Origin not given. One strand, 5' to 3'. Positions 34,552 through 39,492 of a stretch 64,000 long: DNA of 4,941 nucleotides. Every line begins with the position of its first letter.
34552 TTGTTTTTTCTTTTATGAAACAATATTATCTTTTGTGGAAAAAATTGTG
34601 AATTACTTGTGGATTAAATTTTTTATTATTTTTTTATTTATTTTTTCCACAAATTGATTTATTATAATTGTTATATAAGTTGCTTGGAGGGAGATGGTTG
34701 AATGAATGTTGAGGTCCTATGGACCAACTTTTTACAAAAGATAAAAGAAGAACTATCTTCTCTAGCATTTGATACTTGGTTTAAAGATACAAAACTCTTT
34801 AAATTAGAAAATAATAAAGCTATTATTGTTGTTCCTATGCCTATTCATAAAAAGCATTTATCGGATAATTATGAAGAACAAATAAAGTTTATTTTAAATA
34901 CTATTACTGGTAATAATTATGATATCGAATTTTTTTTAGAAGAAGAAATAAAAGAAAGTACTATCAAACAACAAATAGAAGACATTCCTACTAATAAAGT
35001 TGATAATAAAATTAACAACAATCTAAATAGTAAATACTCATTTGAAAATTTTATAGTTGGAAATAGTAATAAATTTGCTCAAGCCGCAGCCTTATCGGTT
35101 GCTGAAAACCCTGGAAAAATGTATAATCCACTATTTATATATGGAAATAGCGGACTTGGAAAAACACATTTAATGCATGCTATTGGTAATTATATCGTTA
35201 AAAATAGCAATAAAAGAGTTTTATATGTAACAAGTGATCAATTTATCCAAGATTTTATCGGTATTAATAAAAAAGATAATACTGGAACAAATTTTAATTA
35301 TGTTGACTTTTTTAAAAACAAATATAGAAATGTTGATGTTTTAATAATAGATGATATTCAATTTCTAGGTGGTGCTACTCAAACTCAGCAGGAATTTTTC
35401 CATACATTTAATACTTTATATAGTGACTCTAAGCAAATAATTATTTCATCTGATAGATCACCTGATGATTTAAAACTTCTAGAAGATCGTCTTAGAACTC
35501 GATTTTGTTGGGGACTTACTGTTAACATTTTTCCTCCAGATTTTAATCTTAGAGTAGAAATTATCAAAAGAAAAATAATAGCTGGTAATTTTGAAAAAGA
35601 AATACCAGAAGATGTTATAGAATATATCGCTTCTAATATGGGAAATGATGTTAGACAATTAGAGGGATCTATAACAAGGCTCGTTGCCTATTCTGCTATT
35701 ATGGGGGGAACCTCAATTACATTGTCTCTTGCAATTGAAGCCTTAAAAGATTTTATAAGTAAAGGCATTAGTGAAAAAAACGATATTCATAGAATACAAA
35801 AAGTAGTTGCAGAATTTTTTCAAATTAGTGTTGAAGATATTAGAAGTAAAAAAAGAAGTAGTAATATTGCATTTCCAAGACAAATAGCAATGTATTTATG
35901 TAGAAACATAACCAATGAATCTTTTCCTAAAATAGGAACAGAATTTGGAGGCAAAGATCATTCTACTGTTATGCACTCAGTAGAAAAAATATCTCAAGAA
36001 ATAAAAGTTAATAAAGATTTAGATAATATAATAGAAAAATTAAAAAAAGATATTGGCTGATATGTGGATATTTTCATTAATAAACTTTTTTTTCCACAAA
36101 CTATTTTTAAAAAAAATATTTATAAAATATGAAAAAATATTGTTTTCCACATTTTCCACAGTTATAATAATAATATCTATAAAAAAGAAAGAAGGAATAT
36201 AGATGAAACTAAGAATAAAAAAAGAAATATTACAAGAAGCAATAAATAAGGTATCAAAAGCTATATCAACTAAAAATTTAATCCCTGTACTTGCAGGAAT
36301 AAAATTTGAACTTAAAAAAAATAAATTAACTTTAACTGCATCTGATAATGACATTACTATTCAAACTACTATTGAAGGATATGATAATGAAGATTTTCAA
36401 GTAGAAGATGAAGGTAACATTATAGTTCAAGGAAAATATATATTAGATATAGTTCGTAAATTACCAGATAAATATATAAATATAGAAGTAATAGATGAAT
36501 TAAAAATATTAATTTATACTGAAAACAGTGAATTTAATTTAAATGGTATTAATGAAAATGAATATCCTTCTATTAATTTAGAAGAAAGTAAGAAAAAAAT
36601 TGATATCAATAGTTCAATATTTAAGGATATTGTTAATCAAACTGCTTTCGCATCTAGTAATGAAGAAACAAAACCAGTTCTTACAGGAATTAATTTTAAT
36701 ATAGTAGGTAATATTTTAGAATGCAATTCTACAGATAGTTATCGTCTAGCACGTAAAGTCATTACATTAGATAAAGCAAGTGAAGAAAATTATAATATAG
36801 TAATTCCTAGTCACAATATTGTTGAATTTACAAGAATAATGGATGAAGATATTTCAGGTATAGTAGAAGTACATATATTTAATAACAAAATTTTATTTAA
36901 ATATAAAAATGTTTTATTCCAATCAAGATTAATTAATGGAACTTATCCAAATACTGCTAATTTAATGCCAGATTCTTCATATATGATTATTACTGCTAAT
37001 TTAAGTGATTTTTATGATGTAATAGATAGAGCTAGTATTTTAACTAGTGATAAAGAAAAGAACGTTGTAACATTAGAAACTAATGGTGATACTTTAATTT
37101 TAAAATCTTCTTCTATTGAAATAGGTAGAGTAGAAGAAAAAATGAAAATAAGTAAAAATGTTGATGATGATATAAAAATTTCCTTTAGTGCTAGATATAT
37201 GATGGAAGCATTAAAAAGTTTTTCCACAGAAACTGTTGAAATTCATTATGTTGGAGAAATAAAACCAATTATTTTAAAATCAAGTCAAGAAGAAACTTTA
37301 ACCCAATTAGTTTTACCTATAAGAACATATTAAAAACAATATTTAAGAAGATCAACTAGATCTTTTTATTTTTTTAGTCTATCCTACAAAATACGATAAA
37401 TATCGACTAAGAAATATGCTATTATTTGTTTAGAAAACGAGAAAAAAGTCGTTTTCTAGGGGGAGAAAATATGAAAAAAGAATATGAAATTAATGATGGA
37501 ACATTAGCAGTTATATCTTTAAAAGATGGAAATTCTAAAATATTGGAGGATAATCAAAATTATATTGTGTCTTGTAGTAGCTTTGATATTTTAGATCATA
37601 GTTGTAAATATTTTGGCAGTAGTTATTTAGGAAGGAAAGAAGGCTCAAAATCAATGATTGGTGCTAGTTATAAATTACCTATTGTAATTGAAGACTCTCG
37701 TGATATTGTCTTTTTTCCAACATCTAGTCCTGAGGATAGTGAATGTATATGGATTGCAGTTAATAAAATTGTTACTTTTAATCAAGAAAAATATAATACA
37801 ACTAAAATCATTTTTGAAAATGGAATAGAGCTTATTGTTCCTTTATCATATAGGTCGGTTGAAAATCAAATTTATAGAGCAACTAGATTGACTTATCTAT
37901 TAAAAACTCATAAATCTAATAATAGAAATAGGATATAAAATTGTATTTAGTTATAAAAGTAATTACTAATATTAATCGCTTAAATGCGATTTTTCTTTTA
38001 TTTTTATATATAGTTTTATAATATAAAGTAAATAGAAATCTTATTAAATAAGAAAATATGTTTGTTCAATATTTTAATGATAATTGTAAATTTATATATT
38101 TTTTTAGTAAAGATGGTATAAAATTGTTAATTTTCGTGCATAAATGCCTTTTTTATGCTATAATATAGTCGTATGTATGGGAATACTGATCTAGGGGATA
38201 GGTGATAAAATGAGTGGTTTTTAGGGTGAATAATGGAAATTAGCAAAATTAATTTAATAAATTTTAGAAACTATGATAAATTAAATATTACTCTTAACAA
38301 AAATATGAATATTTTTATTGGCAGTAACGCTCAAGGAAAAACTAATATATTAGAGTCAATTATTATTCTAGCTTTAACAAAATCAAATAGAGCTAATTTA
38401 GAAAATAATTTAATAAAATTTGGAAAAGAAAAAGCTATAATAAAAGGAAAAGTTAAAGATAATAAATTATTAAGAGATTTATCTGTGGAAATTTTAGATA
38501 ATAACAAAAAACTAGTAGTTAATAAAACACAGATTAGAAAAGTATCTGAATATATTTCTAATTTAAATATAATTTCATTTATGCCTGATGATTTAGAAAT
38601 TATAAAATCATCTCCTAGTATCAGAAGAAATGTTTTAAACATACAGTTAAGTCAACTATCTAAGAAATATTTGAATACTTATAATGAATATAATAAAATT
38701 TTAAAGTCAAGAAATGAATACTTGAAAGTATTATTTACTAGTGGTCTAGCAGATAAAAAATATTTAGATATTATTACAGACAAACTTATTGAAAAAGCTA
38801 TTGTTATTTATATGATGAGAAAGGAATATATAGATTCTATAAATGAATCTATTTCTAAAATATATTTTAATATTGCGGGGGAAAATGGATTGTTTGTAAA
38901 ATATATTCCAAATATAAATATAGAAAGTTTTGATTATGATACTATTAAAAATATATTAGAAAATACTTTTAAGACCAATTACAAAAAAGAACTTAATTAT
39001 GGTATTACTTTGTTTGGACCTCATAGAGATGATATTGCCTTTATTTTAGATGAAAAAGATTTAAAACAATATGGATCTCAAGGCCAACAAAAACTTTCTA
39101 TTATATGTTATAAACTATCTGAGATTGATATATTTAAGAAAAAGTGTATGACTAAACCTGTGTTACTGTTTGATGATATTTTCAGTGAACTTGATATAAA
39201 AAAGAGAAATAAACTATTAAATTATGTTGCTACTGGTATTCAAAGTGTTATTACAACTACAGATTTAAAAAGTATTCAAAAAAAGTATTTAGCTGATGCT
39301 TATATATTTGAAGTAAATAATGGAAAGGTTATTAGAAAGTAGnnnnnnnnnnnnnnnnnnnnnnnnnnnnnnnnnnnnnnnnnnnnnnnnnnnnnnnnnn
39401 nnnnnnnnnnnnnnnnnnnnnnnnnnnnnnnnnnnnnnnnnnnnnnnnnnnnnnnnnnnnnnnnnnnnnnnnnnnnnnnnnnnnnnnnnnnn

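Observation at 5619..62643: The two phase-variable paralogs form a large inverted repeat placed symmetrically around oriC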

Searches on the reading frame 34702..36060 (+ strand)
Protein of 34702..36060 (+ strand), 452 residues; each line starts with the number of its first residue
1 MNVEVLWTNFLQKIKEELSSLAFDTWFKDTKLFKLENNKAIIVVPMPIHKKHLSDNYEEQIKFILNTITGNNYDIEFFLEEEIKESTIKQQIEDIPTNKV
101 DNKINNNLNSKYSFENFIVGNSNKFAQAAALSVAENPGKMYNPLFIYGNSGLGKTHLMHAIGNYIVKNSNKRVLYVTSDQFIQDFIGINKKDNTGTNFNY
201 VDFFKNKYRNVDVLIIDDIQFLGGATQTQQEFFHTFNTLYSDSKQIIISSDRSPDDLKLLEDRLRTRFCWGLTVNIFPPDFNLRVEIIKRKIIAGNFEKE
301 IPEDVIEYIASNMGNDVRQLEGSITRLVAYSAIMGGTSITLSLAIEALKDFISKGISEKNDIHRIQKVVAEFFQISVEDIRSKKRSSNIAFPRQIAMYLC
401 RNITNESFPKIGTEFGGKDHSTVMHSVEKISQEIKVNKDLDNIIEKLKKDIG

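Call 9: search_protein_families(library=ncbifam, proteins=[window:34702-36060:+])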
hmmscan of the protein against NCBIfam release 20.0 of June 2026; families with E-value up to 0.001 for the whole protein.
window:34702-36060:+ (452 aa): 21 families
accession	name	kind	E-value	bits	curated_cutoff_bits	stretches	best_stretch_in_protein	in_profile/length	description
TIGR00362.1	DnaA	equivalog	4e-156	520.5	343.9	1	7-451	1-437/437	chromosomal replication initiator protein DnaA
NF001154.0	PRK00149.3-3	equivalog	1.6e-106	357.1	410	1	8-451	12-458/462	chromosomal replication initiator protein DnaA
NF009087.0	PRK12422.1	equivalog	3.7e-69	234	657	1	7-450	4-442/455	chromosomal replication initiator protein DnaA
TIGR03420.1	DnaA_homol_Hda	equivalog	4.7e-27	95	194.8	1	108-348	8-225/226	DnaA regulatory inactivator Hda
NF005304.0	PRK06835.1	equivalog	3e-16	59.5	215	1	132-267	174-304/330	ATP-binding protein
NF038214.1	IS21_help_AAA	equivalog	5.3e-14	52.5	200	1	142-253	91-193/232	IS21-like element helper ATPase IstB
NF005982.0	PRK08084.1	equivalog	1.6e-13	50.7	268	1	113-329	20-215/235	DnaA inactivator Hda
NF005992.0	PRK08116.1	subfamily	2.3e-13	49.9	189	1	83-268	54-237/269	hypothetical protein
NF005378.0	PRK06921.1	subfamily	1.1e-11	44.4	207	1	140-268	116-240/266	hypothetical protein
NF009043.0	PRK12377.1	subfamily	1e-08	35.1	389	1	89-221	47-174/248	ATP-binding protein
NF005931.1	PRK07952.1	equivalog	1.2e-07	31.6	357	1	107-221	64-174/246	replicative helicase loader DnaC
NF006505.0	PRK08939.1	equivalog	3.5e-07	29.8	228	1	120-219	135-226/306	primosomal protein DnaI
NF006571.0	PRK09087.1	equivalog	3.9e-07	30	297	1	214-351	92-223/228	DnaA regulatory inactivator HdaA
NF006485.0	PRK08903.1-5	equivalog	7.5e-07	29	289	1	113-348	16-225/233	DnaA regulatory inactivator Hda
NF006616.1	PRK09183.1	subfamily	1.5e-06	27.7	300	1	144-249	103-201/253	IS21-like element helper ATPase IstB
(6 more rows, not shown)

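Call 20: find_encoding_contigs(protein=window:34702-36060:+, flank=10000, max_places=10)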
Protein window:34702-36060:+ (452 aa): 5 contigs read that carry it; 3 places shown.
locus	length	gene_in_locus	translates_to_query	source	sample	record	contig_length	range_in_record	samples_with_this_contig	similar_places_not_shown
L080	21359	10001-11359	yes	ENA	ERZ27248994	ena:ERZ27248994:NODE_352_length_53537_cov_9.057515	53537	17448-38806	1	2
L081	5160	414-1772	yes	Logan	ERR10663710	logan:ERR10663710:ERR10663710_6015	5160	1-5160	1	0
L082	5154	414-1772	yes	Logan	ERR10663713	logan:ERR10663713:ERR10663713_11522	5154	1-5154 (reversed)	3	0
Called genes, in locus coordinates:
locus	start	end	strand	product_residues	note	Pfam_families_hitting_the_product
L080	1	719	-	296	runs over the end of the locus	PF02195:ParB_N, PF17762:HTH_ParB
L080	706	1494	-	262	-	PF00142:Fer4_NifH, PF01656:CbiA, PF02374:ArsA_ATPase, PF06564:CBP_BcsQ (faint), PF09140:MipZ (weak), PF10609:ParA, PF13614:AAA_31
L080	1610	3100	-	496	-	PF02195:ParB_N, PF17762:HTH_ParB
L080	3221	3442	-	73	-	-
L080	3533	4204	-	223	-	PF02527:GidB, PF05175:MTS (weak), PF13847:Methyltransf_31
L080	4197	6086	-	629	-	PF01134:GIDA, PF07992:Pyr_redox_2 (faint), PF21680:GIDA_C_1st, PF13932:SAM_GIDA_C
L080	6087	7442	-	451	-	PF10396:TrmE_N, PF00350:Dynamin_N (faint), PF12631:MnmE_helical, PF00071:Ras (faint), PF01926:MMR_HSR1, PF02421:FeoB_N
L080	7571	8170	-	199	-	PF13083:KH_KhpA-B, PF01424:R3H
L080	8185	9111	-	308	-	PF02096:60KD_IMP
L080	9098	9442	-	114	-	PF00825:Ribonuclease_P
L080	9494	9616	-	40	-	-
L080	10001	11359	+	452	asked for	PF11638:DnaA_N, PF01695:IstB_IS21, PF00308:Bac_DnaA, PF08299:Bac_DnaA_C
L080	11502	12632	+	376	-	PF00712:DNA_pol3_beta, PF02767:DNA_pol3_beta_2, PF02768:DNA_pol3_beta_3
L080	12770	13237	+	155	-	PF06338:ComK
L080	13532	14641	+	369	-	PF02463:SMC_N, PF13175:AAA_15, PF13476:AAA_23 (faint)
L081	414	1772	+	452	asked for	PF11638:DnaA_N, PF01695:IstB_IS21, PF00308:Bac_DnaA, PF08299:Bac_DnaA_C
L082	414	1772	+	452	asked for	PF11638:DnaA_N, PF01695:IstB_IS21, PF00308:Bac_DnaA, PF08299:Bac_DnaA_C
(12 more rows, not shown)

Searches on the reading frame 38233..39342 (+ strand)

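Call 9: search_protein_families(library=ncbifam, proteins=[window:38233-39342:+])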
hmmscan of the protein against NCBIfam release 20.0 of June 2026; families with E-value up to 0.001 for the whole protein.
window:38233-39342:+ (369 aa): 8 families
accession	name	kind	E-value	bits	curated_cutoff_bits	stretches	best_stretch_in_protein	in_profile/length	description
TIGR00611.2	recf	equivalog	3e-94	316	172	1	3-343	1-339/339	DNA replication/repair protein RecF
NF010680.0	PRK14079.1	equivalog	3.3e-51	174.3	386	1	1-345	1-328/349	recombination protein F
NF041760.1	PtuA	equivalog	2e-10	40.2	500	1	2-44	51-93/524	retron Ec78 anti-phage system effector ATPase PtuA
NF041034.1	Rad50_Sulf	equivalog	2.8e-09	35.4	1000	1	1-78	1-77/872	DNA double-strand break repair ATPase Rad50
NF003034.1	PRK03918.1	equivalog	7.2e-06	24.2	700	1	1-110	1-119/878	DNA double-strand break repair ATPase Rad50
NF045487.1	ASRP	equivalog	3.4e-05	22.6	300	0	15-85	6-69/593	archaea-specific SMC-related protein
NF047739.1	antiphage_MADS3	equivalog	0.00012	21.4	420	1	3-47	2-45/427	methylation-associated defense system AAA family ATPase MAD3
NF002572.0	PRK02224.1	equivalog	0.00033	19.1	1087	1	1-51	1-50/888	DNA double-strand break repair ATPase Rad50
